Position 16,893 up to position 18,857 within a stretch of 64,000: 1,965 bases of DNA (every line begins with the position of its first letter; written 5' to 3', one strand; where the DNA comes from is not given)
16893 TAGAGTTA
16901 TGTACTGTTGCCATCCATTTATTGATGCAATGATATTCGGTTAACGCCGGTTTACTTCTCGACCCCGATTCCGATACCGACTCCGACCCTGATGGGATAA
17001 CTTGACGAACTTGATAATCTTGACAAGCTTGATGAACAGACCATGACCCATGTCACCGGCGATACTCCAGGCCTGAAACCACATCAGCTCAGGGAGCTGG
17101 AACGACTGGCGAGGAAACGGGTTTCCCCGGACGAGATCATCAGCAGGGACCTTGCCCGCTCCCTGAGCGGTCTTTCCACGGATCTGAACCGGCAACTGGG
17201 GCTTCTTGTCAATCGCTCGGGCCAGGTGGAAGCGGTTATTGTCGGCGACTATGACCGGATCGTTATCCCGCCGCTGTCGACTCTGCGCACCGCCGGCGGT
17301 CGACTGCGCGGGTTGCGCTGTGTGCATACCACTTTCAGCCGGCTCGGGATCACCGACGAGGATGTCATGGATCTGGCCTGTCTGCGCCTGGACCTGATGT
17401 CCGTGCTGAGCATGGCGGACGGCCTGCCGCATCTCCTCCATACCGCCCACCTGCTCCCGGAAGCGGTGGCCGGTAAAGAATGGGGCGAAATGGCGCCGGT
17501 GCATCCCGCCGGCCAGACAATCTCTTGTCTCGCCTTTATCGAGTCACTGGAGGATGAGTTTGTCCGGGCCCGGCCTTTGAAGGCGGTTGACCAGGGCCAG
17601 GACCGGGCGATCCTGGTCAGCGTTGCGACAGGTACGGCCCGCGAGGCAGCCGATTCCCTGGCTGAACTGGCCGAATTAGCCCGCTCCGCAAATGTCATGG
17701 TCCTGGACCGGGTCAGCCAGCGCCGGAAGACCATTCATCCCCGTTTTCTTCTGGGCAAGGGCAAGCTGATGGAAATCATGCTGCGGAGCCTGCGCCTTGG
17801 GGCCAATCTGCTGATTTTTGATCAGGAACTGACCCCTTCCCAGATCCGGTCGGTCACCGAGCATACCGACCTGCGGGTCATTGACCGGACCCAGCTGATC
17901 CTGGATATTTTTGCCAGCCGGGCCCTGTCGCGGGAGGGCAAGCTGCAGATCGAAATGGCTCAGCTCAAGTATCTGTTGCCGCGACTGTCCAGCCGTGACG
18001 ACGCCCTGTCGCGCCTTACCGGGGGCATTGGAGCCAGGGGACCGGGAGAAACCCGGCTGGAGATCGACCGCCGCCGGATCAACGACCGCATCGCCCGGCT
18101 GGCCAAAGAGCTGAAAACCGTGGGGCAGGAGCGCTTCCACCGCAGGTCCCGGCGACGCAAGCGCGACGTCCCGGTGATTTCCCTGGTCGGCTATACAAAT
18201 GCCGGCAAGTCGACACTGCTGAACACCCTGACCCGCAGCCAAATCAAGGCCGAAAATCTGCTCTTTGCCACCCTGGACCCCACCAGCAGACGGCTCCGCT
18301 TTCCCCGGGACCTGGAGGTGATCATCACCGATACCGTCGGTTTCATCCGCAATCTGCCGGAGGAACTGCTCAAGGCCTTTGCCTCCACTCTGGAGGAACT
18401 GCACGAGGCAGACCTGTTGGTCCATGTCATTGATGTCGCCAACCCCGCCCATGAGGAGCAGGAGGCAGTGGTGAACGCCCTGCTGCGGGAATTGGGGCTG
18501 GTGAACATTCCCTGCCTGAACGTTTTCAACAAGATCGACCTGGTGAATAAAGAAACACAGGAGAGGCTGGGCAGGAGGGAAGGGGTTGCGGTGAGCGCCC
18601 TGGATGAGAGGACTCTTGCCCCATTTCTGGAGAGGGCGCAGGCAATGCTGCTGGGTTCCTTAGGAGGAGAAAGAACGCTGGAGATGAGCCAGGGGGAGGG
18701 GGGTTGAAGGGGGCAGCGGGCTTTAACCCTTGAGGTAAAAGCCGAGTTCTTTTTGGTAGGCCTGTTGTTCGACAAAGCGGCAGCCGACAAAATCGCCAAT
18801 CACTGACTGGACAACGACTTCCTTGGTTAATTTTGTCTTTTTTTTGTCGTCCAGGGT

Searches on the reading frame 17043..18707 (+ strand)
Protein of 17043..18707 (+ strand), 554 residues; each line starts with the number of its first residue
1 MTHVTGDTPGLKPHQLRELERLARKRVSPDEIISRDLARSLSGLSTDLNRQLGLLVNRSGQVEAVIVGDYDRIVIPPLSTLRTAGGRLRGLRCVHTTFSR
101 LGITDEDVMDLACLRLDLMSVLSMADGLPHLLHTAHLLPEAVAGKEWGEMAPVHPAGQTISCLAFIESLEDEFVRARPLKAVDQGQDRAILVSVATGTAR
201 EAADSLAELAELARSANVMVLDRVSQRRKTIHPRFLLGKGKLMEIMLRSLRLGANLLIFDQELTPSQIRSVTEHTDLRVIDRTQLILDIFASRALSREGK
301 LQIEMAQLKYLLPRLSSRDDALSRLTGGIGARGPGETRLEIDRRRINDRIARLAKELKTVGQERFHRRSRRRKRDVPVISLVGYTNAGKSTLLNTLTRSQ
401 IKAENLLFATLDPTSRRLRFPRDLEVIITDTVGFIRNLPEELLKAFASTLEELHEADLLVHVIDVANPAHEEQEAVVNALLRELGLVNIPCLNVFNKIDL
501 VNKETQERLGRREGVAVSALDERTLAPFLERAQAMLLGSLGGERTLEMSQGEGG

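Call 12: search_protein_families(library=ncbifam, proteins=[window:17043-18707:+], max_evalue=0.00001)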
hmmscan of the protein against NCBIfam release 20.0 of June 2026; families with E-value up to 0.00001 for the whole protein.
window:17043-18707:+ (554 aa): 18 families
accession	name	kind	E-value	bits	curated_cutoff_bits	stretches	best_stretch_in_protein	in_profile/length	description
TIGR03156.1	GTP_HflX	equivalog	6.7e-133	443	216.75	1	188-533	1-348/351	GTPase HflX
NF008280.0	PRK11058.1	equivalog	3.6e-89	299.5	441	1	186-513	8-333/426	ribosome rescue GTPase HflX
TIGR03594.1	GTPase_EngA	equivalog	2.3e-14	53.3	306.7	1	377-533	1-157/432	ribosome biogenesis GTPase Der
NF008956.1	PRK12299.1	equivalog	9.6e-14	51.1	300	1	379-508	161-289/327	GTPase ObgE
TIGR02729.1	Obg_CgtA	equivalog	3.2e-13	49.4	280.25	1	377-508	158-293/329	Obg family GTPase CgtA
NF000908.1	PRK00089.1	equivalog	3.9e-13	49.3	237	1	378-506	5-129/291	GTPase Era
TIGR00450.1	mnmE_trmE_thdF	equivalog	5.6e-12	45.5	252.6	1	341-508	177-336/446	tRNA uridine-5-carboxymethylaminomethyl(34) synthesis GTPase MnmE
TIGR03918.1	GTP_HydF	equivalog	1.1e-11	44.2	325.55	1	378-524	9-155/392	[FeFe] hydrogenase H-cluster maturation GTPase HydF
NF008955.0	PRK12297.1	equivalog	1.1e-10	41.1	406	1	379-535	162-327/429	GTPase ObgE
NF003661.0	PRK05291.1-3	equivalog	1.7e-10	40.8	380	1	344-540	187-374/448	tRNA uridine-5-carboxymethylaminomethyl(34) synthesis GTPase MnmE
TIGR00231.1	small_GTP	domain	1.8e-09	37.6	42.5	1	378-506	5-133/164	GTP-binding protein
NF002828.0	PRK03003.1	equivalog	1.2e-08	34.1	631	1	358-533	22-197/477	ribosome biogenesis GTPase Der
NF007171.0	PRK09602.1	subfamily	1.3e-08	34.1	387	0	379-414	5-40/397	YchF-related putative GTPase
TIGR03596.1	GTPase_YlqF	equivalog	4.1e-07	29.6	208.2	0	348-401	89-143/276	ribosome biogenesis GTPase YlqF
TIGR03598.1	GTPase_YsxC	equivalog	1.4e-06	28.1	124.45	0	372-401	14-43/186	ribosome biogenesis GTP-binding protein YihA/YsxC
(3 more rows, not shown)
